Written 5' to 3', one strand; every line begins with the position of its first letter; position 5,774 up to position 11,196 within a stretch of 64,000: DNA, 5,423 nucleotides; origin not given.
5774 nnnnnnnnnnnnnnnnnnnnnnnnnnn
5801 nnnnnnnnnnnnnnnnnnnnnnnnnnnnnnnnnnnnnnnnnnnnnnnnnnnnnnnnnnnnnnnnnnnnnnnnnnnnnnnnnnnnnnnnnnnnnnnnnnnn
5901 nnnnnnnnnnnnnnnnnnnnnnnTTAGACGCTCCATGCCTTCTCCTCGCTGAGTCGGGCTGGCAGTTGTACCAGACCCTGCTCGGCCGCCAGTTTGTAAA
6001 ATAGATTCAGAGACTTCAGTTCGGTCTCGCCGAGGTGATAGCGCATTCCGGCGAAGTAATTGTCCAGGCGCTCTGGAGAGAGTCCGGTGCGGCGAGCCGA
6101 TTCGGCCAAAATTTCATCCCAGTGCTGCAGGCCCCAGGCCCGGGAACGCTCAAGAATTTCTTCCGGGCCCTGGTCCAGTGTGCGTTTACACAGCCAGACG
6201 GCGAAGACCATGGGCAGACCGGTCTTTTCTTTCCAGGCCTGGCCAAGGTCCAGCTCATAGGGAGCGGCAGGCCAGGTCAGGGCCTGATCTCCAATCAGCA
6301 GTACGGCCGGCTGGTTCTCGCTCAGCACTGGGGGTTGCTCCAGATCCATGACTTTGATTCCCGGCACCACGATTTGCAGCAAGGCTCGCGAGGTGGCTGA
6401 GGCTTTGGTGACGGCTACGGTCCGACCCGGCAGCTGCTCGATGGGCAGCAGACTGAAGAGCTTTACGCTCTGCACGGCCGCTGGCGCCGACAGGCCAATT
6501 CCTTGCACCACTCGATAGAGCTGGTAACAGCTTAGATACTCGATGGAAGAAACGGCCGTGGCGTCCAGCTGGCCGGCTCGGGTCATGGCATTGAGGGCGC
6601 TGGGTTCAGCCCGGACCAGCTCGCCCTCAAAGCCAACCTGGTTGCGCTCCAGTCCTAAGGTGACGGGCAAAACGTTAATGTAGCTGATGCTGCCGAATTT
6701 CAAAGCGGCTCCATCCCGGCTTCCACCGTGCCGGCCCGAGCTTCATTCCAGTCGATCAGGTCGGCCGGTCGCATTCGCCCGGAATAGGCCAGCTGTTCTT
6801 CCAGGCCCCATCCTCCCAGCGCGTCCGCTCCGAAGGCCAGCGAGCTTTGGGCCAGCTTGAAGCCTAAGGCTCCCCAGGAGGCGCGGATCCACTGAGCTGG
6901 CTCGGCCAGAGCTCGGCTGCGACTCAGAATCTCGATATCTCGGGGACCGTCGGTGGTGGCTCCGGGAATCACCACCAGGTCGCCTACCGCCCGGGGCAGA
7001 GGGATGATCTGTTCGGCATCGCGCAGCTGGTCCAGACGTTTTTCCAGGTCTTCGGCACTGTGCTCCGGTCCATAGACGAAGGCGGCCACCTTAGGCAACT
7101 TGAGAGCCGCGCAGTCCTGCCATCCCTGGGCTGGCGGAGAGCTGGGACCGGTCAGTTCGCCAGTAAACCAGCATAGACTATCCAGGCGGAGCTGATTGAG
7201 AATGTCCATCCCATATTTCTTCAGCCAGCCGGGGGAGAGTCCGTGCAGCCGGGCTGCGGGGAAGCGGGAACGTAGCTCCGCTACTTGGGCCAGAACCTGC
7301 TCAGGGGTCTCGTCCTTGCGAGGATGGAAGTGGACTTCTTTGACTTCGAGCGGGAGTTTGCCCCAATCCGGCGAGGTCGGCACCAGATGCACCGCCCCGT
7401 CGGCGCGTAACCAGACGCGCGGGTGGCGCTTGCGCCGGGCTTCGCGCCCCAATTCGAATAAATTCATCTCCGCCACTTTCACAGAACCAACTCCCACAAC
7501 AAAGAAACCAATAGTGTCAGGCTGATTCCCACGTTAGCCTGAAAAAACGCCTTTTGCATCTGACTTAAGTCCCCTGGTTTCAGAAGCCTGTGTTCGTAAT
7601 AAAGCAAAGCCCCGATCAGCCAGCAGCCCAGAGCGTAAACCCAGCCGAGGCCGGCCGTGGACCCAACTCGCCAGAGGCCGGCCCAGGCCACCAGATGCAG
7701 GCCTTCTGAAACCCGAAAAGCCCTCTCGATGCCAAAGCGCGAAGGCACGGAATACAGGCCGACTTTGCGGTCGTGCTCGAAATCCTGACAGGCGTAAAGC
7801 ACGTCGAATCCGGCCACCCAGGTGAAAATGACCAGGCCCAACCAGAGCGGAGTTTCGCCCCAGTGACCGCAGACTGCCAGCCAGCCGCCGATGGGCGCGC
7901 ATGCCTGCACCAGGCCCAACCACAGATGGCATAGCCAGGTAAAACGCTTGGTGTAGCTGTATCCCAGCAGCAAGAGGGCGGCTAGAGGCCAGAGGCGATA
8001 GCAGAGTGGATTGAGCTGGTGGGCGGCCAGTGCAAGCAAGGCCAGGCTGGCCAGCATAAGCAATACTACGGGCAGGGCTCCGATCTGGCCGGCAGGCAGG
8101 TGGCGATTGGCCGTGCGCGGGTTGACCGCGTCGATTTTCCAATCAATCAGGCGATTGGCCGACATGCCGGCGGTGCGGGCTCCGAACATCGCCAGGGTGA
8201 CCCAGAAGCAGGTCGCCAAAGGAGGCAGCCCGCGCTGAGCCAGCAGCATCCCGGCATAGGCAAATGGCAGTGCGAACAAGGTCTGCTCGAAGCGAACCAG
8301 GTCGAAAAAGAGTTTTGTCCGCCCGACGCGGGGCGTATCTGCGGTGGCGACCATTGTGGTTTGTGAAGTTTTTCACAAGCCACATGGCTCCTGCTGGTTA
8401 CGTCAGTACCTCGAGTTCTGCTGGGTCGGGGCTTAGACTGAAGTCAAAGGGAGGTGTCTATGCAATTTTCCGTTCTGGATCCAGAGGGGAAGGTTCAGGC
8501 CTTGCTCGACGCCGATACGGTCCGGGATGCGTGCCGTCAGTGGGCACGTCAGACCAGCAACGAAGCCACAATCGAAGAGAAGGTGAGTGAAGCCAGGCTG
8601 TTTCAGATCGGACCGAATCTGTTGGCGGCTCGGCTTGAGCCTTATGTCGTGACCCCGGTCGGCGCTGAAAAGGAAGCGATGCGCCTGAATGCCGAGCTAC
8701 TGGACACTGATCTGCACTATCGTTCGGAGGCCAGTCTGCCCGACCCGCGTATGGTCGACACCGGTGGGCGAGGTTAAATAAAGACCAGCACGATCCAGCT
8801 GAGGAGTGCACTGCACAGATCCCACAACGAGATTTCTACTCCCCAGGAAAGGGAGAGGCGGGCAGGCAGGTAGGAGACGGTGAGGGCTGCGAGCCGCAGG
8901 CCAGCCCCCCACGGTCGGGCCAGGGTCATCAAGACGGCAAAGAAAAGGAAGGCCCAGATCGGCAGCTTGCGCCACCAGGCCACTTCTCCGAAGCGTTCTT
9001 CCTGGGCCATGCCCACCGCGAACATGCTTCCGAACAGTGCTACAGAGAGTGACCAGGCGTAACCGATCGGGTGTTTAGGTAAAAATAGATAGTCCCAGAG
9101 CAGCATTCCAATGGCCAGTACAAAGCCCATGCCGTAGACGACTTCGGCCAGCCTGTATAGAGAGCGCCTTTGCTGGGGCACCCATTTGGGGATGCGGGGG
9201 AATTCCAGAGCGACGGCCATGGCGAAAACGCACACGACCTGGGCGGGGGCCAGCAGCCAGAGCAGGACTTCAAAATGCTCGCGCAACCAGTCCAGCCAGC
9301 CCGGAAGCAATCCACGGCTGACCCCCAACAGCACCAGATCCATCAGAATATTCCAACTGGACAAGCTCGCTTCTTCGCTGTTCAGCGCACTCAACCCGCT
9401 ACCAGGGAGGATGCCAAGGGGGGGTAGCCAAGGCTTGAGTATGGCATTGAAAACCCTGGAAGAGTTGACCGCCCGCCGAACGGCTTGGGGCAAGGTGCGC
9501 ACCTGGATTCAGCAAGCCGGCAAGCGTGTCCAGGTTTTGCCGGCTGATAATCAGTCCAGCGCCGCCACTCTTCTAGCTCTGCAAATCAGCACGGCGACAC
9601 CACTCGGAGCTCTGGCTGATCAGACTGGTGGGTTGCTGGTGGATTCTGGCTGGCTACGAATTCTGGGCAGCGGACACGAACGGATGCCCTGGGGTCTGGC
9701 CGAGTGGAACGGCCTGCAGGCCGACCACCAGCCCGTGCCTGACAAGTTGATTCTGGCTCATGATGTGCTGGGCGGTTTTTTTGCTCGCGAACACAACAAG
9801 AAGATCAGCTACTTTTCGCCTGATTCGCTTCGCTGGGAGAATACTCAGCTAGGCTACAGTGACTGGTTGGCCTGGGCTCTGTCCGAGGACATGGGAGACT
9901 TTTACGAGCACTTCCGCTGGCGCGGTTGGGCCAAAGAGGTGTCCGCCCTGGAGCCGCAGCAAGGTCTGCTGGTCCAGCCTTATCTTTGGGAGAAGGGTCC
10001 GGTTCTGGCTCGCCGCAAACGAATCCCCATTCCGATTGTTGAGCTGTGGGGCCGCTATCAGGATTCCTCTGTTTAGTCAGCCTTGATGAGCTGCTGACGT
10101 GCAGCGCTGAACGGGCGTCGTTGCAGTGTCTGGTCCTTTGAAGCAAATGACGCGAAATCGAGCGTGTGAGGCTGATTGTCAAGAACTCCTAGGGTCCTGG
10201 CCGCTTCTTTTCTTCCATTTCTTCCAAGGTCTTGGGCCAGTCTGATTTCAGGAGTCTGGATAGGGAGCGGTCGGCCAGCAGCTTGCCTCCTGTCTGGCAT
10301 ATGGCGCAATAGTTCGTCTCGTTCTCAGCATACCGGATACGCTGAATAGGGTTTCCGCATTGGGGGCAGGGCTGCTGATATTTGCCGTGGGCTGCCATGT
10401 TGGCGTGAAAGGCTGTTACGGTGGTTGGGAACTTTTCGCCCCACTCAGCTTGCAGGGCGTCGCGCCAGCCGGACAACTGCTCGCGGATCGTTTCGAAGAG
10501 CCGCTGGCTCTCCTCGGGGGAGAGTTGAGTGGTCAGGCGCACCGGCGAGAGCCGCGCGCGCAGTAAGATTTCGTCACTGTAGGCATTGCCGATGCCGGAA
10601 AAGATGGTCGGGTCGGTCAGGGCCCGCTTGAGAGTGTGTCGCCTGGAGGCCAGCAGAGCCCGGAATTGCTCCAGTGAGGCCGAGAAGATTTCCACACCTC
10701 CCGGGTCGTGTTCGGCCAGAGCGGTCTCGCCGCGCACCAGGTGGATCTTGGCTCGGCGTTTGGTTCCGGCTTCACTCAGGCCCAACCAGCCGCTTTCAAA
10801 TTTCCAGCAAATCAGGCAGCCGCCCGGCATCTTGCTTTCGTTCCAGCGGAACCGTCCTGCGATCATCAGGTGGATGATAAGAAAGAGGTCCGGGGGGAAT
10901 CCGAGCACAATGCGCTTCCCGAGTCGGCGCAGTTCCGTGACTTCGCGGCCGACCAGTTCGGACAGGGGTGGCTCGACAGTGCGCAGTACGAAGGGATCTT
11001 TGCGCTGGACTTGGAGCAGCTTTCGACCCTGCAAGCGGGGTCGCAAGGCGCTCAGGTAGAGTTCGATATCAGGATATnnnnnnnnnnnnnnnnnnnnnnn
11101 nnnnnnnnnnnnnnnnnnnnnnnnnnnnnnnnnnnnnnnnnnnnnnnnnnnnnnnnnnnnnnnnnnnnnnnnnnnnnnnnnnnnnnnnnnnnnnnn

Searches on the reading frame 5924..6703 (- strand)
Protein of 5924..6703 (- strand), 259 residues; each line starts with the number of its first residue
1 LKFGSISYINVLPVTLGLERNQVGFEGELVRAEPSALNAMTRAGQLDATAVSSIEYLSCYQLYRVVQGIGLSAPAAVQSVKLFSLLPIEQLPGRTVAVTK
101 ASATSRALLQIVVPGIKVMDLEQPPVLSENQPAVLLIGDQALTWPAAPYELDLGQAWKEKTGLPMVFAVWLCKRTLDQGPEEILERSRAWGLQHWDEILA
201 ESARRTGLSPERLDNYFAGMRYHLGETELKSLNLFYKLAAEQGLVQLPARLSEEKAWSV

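Call 20: search_protein_families(library=pfam, proteins=[window:5924-6703:-], max_evalue=0.001)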
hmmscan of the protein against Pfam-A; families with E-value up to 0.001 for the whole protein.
window:5924-6703:- (259 aa): 1 family
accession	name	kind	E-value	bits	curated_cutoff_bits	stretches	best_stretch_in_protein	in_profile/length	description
PF02621.19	VitK2_biosynth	-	2.8e-58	197.8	26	1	1-241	1-252/252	Menaquinone biosynthesis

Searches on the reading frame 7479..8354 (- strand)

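Call 20: search_protein_families(library=pfam, proteins=[window:7479-8354:-], max_evalue=0.001)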
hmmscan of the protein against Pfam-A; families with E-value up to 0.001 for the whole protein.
window:7479-8354:- (291 aa): 1 family
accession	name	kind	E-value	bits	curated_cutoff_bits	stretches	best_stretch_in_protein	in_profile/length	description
PF01040.23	UbiA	-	3.2e-53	181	34.2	1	28-274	1-249/250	UbiA prenyltransferase family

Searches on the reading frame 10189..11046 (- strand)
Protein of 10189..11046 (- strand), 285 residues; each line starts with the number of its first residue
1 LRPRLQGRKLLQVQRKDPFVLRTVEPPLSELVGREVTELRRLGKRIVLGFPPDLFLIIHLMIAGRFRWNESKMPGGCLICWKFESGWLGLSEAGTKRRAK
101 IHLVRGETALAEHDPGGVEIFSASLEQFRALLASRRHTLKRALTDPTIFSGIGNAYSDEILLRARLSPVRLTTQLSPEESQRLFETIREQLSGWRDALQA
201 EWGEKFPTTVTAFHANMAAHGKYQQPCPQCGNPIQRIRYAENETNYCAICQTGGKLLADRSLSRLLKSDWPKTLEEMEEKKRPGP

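Call 20: search_protein_families(library=pfam, proteins=[window:10189-11046:-], max_evalue=0.001)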
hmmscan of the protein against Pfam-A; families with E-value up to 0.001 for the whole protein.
window:10189-11046:- (285 aa): 4 families
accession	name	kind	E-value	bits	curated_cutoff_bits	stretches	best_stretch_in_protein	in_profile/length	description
PF06831.19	H2TH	-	2.4e-13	50.3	34.7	1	125-191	12-78/93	Formamidopyrimidine-DNA glycosylase H2TH domain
PF01149.29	Fapy_DNA_glyco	-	9.8e-09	36.3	25.5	1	2-76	15-93/117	Formamidopyrimidine-DNA glycosylase N-terminal domain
PF06827.20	zf-FPG_IleRS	-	6.8e-06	26.2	21.3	1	225-252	2-29/30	Zinc finger found in FPG and IleRS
PF05833.16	NFACT_N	-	0.00016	21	31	1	119-199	169-249/456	NFACT N-terminal and middle domains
